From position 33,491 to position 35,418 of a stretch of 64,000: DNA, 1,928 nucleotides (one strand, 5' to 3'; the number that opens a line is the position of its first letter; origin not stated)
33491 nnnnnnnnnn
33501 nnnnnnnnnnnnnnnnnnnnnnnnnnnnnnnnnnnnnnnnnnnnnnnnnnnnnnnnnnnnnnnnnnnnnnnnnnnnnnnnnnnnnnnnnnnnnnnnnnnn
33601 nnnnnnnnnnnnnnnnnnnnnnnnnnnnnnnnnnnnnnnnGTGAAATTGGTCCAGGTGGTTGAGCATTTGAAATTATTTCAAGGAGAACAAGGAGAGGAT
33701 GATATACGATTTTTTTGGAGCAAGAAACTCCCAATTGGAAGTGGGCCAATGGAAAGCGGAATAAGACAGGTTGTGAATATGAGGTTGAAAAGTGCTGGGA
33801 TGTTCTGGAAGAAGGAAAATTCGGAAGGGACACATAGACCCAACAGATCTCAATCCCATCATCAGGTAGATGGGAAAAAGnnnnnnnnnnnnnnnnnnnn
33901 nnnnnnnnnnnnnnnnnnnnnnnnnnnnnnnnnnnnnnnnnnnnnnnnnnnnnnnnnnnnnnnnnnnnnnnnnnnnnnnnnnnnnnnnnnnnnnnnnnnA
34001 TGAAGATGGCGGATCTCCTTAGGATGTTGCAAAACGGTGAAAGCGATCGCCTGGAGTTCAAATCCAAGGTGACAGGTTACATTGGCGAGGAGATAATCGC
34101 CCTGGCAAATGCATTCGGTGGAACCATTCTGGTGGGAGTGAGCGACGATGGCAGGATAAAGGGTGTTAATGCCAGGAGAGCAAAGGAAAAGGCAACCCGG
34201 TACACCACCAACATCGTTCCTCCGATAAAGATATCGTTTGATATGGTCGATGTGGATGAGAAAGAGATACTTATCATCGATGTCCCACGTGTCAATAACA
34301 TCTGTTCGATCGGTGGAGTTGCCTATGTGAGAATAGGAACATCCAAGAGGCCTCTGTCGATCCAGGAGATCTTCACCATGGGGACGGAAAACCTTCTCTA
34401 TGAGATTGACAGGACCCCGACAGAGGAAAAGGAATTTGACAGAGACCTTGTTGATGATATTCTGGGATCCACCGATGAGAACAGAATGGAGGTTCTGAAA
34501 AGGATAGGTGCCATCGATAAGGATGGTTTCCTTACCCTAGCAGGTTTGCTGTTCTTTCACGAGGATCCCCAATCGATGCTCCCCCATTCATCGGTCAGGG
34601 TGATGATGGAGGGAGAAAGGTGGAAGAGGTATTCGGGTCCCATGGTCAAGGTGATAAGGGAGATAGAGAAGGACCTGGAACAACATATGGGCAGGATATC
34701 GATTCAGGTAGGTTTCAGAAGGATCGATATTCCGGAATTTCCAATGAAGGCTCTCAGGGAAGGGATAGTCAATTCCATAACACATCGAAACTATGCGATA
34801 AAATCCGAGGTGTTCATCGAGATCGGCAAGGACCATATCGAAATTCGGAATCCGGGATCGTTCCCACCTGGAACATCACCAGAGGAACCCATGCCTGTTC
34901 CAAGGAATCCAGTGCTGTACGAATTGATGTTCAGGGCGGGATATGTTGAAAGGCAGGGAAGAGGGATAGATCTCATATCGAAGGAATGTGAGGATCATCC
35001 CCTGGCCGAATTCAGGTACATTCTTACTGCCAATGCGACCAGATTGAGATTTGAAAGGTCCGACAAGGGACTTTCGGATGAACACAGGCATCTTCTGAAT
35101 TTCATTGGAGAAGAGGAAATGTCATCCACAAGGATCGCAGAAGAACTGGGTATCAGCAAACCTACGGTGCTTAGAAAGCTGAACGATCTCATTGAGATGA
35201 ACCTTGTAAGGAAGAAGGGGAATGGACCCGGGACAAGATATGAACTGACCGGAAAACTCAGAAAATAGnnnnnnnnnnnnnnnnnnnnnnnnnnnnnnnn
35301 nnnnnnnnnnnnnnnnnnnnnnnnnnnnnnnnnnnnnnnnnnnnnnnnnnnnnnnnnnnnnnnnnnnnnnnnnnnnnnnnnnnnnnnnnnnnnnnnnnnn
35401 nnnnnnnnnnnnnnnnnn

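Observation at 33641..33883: Transposase C-terminal remnant next to the tRNA-associated repeats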

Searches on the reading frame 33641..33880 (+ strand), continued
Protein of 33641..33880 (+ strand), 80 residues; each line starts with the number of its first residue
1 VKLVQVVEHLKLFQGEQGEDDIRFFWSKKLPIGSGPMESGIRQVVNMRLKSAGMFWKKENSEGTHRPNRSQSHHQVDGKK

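Call 45: find_related_loci(query=A2, collection=metagenome_contigs, flank=3000)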
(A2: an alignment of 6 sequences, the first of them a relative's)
Query A2 (116 aa) in metagenome_contigs; peptide patterns used: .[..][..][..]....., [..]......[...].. (x = any residue, [..] = any of these).
600 stretches matched a pattern (row limit reached: there are more); 520 encode a relative of the query (tblastn E <= 1e-3); the best 80 are kept; 80 distinct loci.
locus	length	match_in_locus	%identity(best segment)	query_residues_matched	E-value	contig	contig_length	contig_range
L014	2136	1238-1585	92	1-116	6e-71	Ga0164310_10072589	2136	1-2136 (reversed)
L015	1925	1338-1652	74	2-106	2e-51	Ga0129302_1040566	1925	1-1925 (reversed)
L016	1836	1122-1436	72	2-106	2e-49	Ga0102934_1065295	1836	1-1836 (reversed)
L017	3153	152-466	70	2-106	4e-48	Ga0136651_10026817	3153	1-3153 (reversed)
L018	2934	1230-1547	62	1-106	6e-44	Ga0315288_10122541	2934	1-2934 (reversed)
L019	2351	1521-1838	62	1-106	5e-44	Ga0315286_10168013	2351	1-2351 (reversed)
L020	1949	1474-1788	65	1-105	4e-42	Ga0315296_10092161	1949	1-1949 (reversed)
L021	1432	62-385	61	1-108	1e-42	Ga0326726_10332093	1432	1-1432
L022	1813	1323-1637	65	1-105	5e-42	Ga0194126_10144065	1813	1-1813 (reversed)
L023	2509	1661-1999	58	1-113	1e-41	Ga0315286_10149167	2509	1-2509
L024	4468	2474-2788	63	1-105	3e-41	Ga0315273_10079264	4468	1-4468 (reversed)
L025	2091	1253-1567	63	1-105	2e-41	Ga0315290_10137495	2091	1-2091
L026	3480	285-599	63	1-105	2e-41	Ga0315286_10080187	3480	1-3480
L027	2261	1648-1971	59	1-108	2e-41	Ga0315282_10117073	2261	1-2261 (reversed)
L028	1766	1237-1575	55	1-113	4e-40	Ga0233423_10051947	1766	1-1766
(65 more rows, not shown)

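Call 57: find_homologous_proteins(query=L015:207-1673:+, max_evalue=1e-30)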
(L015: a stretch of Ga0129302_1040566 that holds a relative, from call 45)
Query L015:207-1673:+ (489 aa): 1215 proteins with E <= 1e-30 among 8000 candidates; the best 120 are listed.
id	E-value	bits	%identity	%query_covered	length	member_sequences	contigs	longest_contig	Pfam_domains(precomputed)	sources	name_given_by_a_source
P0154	2.1e-290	981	89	99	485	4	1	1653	-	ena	-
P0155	1.1e-286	969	87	99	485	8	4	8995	-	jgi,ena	-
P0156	1.7e-286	968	87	99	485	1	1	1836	-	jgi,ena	-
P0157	9.7e-286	966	87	99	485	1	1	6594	-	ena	-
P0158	6.1e-283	957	87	99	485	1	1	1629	-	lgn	-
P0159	3.2e-272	921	82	99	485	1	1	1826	PF06782.17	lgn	-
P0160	1.4e-267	906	82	99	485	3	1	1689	-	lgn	-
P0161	1.4e-264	896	80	99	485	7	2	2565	-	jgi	jgi:hypothetical protein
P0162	9.9e-262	887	80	99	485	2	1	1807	-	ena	-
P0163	1.1e-259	880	79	99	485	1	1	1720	-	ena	-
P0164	1.9e-256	869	78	99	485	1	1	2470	-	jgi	jgi:hypothetical protein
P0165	2.8e-248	842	90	84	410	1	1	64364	-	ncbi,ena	-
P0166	4.7e-235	799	72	98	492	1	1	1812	-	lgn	-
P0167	5.2e-235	799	73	98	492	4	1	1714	-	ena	-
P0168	6.8e-233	792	71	98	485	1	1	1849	-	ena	-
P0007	3.1e-159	549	53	98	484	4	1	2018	-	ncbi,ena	-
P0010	1.6e-91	325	39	98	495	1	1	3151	-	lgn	-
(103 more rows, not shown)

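Call 58: find_encoding_contigs(protein=P0165, flank=6000)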
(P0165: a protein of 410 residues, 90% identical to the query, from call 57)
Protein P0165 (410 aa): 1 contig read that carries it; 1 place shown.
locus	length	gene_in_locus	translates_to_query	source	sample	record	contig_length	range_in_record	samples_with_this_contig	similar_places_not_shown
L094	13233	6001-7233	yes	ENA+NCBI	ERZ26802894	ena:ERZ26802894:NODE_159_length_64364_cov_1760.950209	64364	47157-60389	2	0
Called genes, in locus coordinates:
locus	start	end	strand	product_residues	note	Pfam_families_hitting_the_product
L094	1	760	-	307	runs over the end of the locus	-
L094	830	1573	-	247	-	-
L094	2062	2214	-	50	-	-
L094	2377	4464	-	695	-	PF00239:Resolvase, PF07508:Recombinase (weak), PF13408:Zn_ribbon_recom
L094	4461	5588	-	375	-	-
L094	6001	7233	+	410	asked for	-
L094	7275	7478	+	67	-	-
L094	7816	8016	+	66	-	-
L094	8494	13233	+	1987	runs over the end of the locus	PF01839:FG-GAP, PF13517:FG-GAP_3 (faint), PF01839:FG-GAP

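Call 59: find_encoding_contigs(protein=P0155, flank=5000)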
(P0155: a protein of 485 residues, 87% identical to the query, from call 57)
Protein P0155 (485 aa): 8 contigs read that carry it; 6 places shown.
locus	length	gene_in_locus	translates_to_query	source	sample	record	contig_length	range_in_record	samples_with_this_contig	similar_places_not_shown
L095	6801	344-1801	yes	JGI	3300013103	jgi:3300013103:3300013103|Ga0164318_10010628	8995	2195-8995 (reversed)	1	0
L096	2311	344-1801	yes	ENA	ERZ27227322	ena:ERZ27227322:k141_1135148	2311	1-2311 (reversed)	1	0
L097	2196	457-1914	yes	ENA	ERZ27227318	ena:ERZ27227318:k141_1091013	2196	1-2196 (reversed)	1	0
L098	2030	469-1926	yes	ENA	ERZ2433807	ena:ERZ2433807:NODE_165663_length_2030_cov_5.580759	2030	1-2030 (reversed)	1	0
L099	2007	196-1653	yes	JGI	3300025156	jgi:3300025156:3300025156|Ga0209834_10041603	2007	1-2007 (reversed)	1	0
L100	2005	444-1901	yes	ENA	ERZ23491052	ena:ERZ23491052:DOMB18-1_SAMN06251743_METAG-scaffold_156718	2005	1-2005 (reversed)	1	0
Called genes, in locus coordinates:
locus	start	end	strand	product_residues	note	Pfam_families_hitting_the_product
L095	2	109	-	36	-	?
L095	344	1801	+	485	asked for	-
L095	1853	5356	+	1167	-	PF17963:Big_9 (weak), PF00801:PKD (weak)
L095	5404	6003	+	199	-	PF01871:AMMECR1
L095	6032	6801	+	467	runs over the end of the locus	PF00884:Sulfatase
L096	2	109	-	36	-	?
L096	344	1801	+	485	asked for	-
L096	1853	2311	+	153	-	?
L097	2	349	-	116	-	?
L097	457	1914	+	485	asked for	-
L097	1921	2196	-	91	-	?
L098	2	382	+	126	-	?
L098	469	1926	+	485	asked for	-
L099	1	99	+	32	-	?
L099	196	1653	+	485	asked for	-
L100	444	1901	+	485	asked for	-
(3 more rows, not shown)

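Call 60: find_encoding_contigs(protein=P0157, flank=5000)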
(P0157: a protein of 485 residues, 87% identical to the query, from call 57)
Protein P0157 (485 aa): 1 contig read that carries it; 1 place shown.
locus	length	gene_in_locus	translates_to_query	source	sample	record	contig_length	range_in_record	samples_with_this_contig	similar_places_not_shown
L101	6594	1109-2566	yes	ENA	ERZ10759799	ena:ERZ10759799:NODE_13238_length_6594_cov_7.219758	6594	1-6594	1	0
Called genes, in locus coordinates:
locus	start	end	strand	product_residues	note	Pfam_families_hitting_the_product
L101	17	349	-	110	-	PF01527:HTH_Tnp_1, PF13551:HTH_29 (faint)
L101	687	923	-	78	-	-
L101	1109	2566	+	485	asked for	-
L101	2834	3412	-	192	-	-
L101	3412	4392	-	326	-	-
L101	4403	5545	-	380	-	-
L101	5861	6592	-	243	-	?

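Call 67: list_cluster_members(proteins=[P0165, P0001])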
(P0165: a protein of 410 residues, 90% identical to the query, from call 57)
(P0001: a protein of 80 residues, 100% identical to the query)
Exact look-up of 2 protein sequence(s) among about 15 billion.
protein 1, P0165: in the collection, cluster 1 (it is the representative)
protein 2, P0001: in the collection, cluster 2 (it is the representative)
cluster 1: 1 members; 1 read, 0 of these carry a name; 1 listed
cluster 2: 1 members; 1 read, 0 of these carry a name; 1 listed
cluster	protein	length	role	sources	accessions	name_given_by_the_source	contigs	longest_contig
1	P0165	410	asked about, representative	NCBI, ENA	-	-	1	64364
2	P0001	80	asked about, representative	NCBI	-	-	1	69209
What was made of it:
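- Tried and rejected: Whether L094 belongs to the same genome as the window: no accession information returned (call 67).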

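Call 100: search_protein_families(library=ncbifam, proteins=[L015:207-1673:+], max_evalue=0.001)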
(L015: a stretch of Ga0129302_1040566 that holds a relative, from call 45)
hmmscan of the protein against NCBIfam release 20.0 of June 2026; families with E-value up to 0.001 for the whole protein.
L015:207-1673:+ (489 aa): 3 families
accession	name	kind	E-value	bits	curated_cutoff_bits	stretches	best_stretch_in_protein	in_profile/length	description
NF033572.1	transpos_ISKra4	equivalog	5.5e-50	170.7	205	1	201-472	168-422/422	ISKra4 family transposase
NF033529.1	transpos_ISLre2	equivalog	2.7e-10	40.1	200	1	268-470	130-321/382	ISLre2 family transposase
NF046004.1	ICE_Mbov_0401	equivalog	4.5e-08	32.8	162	1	305-455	202-353/369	Mbov_0401 family ICE element transposase-like protein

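Call 101: search_protein_families(library=pfam, proteins=[L015:207-1673:+], max_evalue=0.01)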
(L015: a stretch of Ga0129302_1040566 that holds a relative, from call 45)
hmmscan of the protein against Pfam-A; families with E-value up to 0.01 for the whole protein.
L015:207-1673:+ (489 aa): 1 family
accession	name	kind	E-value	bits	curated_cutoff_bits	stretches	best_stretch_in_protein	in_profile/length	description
PF06782.17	UPF0236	-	3.5e-05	23.2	24.3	1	306-466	231-384/400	Uncharacterised protein family (UPF0236)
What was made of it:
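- On ISLre2 family: UPF0236 scores 23.2 bits, below its 24.3-bit cut-off (call 101).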

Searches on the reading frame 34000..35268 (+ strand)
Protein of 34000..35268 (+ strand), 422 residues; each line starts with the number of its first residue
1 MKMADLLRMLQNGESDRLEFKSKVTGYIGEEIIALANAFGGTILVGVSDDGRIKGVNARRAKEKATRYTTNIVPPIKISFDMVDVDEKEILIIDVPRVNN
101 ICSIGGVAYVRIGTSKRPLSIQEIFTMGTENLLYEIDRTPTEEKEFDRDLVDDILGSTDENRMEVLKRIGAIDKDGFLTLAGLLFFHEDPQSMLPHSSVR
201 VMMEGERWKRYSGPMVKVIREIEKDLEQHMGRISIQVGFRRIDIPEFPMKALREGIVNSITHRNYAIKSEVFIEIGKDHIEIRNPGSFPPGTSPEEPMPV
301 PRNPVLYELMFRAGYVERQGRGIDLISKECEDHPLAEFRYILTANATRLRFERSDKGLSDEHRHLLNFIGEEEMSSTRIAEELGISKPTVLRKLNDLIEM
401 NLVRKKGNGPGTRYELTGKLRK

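Call 25: search_protein_families(library=pfam, proteins=[window:34000-35268:+], max_evalue=0.001)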
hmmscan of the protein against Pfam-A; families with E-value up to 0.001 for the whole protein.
window:34000-35268:+ (422 aa): 10 families
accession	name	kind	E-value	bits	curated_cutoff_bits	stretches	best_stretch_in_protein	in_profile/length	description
PF04326.19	SLFN_AlbA_2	-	1e-19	71.6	25.3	1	14-119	1-117/118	Schlafen, AlbA_2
PF13749.12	HATPase_c_4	-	2.6e-16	59.8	26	1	269-350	2-88/89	Putative ATP-dependent DNA helicase recG C-terminal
PF12802.13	MarR_2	-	2e-08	34.7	27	1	357-409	2-56/61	MarR family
PF01022.26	HTH_5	-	9.8e-07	29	22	1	365-405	7-47/47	Bacterial regulatory protein, arsR family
PF25213.1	HVO_A0261_N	-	3.1e-06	27.4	35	1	359-418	10-65/86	HVO_A0261 N-terminal domain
PF09339.16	HTH_IclR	-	4.4e-06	26.8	22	1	371-406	16-51/52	IclR helix-turn-helix domain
PF13412.12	HTH_24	-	1.1e-05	25.3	21.9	1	372-404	16-48/48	Winged helix-turn-helix DNA-binding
PF12840.13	HTH_20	-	3.3e-05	24.2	27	1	369-404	14-49/51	Helix-turn-helix domain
PF13463.12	HTH_27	-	0.0002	22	22.2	0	359-417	2-65/68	Winged helix DNA-binding domain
PF01978.25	TrmB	-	0.00094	19.4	25.6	0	371-410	20-59/68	Sugar-specific transcriptional regulator TrmB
